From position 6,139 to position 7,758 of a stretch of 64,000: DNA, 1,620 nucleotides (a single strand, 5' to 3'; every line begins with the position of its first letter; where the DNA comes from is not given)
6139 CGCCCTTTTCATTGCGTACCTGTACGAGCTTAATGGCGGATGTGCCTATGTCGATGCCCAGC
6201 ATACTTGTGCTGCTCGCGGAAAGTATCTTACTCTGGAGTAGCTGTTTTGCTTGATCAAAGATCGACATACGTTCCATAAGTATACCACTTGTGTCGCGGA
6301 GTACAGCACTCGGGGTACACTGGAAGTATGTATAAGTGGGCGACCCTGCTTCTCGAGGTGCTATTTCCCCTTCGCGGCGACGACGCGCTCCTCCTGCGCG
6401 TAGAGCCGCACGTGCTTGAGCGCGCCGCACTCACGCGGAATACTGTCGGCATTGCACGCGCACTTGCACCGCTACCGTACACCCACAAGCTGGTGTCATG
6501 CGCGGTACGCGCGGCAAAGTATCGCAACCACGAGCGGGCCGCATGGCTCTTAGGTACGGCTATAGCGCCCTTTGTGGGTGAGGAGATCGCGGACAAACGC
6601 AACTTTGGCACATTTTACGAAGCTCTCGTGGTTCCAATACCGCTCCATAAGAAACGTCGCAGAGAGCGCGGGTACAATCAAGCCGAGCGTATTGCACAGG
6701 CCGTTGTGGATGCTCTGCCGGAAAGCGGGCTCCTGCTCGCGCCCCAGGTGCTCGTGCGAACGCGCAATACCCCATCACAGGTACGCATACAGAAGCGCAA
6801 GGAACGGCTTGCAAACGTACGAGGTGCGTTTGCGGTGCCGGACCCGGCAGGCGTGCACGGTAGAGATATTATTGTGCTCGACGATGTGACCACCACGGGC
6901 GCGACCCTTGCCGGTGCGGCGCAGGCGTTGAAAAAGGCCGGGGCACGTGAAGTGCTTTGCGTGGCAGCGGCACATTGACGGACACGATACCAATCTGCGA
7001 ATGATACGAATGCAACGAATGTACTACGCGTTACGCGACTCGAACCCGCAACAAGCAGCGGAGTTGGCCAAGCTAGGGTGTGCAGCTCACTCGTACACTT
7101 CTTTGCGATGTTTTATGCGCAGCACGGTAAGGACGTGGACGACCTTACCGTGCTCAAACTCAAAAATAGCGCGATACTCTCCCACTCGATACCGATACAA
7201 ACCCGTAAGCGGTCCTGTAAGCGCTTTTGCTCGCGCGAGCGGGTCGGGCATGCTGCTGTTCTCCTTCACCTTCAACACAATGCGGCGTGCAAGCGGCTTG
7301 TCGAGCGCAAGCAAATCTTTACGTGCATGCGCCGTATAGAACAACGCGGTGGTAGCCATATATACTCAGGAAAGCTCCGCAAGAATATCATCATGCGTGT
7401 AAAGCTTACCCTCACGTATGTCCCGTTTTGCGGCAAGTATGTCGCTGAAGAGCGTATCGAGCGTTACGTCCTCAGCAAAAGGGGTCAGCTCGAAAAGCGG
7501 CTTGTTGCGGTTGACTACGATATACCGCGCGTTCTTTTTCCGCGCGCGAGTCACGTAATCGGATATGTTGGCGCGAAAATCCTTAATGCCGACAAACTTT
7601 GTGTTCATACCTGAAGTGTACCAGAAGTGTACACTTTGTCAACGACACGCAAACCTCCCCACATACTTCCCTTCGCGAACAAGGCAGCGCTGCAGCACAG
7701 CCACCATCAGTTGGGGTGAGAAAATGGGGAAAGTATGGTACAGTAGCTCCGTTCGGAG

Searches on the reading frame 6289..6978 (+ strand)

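Call 67: search_protein_families(library=pfam, proteins=[window:6289-6978:+], max_evalue=0.01)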
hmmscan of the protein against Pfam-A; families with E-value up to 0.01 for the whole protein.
window:6289-6978:+ (229 aa): 2 families
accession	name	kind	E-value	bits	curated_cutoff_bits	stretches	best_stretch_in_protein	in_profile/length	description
PF00156.33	Pribosyltran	-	1e-06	28.6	26.3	1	142-226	35-122/158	Phosphoribosyl transferase domain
PF14681.12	UPRTase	-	0.0054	16.7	27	1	164-224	95-155/206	Uracil phosphoribosyltransferase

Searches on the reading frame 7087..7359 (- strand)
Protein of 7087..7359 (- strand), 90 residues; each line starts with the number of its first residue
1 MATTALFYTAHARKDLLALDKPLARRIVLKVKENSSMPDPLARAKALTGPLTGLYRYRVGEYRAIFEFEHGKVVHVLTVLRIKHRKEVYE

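Call 67: search_protein_families(library=pfam, proteins=[window:7087-7359:-], max_evalue=0.01)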
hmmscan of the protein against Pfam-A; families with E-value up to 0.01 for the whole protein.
window:7087-7359:- (90 aa): 1 family
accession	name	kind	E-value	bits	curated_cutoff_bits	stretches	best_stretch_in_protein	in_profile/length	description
PF05016.21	ParE_toxin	-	1.6e-09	38.7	23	1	7-89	2-89/89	ParE toxin of type II toxin-antitoxin system, parDE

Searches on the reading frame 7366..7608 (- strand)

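Call 67: search_protein_families(library=pfam, proteins=[window:7366-7608:-], max_evalue=0.01)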
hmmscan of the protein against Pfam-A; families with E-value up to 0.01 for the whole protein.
window:7366-7608:- (80 aa): 1 family
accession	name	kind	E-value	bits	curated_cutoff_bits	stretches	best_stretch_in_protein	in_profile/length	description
PF02604.26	PhdYeFM_antitox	-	5.1e-06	26.6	29.8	1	4-44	2-42/74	Antitoxin Phd_YefM, type II toxin-antitoxin system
